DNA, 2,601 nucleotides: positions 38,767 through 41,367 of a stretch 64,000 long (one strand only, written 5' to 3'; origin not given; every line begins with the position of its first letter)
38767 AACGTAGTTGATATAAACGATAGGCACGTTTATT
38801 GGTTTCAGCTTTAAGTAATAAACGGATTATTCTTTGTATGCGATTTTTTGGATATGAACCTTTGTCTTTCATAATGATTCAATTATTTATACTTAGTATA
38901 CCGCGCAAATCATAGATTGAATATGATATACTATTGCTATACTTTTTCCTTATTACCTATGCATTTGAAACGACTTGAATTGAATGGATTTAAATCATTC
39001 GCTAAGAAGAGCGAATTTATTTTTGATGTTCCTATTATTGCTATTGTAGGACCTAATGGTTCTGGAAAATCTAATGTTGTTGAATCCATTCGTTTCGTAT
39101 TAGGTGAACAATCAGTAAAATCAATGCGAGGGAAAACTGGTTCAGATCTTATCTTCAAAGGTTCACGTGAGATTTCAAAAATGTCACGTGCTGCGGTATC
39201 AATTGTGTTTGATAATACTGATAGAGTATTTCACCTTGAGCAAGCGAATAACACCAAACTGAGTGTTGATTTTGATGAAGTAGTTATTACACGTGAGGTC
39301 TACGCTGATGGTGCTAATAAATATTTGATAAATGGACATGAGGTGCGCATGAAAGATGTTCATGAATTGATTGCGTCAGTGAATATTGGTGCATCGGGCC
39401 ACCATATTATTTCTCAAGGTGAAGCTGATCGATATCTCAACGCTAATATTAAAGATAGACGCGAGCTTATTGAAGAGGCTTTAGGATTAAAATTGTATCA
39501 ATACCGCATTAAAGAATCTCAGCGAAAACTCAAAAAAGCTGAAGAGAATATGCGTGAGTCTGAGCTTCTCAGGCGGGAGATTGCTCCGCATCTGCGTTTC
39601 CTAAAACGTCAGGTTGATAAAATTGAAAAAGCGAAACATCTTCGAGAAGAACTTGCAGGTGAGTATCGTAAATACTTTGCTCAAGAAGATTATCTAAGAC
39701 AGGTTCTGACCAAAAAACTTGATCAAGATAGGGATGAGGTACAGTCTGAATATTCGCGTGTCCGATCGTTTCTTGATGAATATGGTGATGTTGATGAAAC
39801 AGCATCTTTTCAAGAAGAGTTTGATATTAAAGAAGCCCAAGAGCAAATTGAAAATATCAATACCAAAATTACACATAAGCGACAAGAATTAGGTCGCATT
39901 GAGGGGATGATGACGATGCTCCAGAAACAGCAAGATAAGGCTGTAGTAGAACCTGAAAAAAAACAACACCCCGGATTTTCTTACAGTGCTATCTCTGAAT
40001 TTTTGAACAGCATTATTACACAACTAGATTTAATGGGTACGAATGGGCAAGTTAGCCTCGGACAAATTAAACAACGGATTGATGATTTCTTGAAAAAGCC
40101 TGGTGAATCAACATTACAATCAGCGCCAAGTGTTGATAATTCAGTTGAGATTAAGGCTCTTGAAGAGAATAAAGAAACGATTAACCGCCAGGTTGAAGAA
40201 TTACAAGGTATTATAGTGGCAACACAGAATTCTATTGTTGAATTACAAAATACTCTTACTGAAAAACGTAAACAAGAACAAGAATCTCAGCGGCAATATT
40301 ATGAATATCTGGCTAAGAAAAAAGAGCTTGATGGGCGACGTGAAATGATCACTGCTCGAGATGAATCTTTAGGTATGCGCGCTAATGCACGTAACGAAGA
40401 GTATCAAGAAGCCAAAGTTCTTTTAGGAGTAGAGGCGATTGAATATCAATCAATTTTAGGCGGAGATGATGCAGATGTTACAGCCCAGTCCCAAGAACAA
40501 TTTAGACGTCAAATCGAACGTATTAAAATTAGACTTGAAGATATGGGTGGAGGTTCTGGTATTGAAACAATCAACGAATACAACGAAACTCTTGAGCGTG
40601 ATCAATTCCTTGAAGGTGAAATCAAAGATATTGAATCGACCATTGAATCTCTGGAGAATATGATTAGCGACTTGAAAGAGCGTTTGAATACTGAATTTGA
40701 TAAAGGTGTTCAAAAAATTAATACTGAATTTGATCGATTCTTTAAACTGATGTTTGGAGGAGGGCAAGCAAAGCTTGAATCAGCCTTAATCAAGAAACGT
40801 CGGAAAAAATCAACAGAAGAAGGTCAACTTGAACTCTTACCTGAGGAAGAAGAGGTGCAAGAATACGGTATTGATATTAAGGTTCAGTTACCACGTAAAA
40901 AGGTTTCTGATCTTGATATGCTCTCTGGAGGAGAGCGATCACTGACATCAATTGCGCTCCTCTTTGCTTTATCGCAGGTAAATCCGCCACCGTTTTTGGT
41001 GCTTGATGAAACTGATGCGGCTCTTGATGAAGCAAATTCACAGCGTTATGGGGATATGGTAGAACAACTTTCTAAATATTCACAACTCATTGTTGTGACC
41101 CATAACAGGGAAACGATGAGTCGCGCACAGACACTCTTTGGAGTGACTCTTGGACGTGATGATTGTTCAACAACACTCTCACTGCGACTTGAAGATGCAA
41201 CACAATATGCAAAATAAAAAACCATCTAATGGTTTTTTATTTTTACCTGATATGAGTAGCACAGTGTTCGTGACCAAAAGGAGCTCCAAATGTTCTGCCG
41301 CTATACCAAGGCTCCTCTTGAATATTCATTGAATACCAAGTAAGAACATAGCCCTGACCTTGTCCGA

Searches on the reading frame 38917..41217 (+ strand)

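Call 67: search_protein_families(library=pfam, proteins=[window:38917-41217:+], max_evalue=0.00001)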
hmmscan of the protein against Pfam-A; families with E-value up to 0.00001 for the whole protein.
window:38917-41217:+ (766 aa): 3 families
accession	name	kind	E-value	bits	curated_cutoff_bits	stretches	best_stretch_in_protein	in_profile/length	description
PF02463.25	SMC_N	-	4.8e-63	213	40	1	16-751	1-219/220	RecF/RecN/SMC N terminal domain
PF13476.12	AAA_23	-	1.2e-12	49.3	27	1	19-324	1-199/201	AAA domain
PF13304.12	AAA_21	-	1.5e-08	35.5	27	0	40-238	1-210/304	AAA domain, putative AbiEii toxin, Type IV TA system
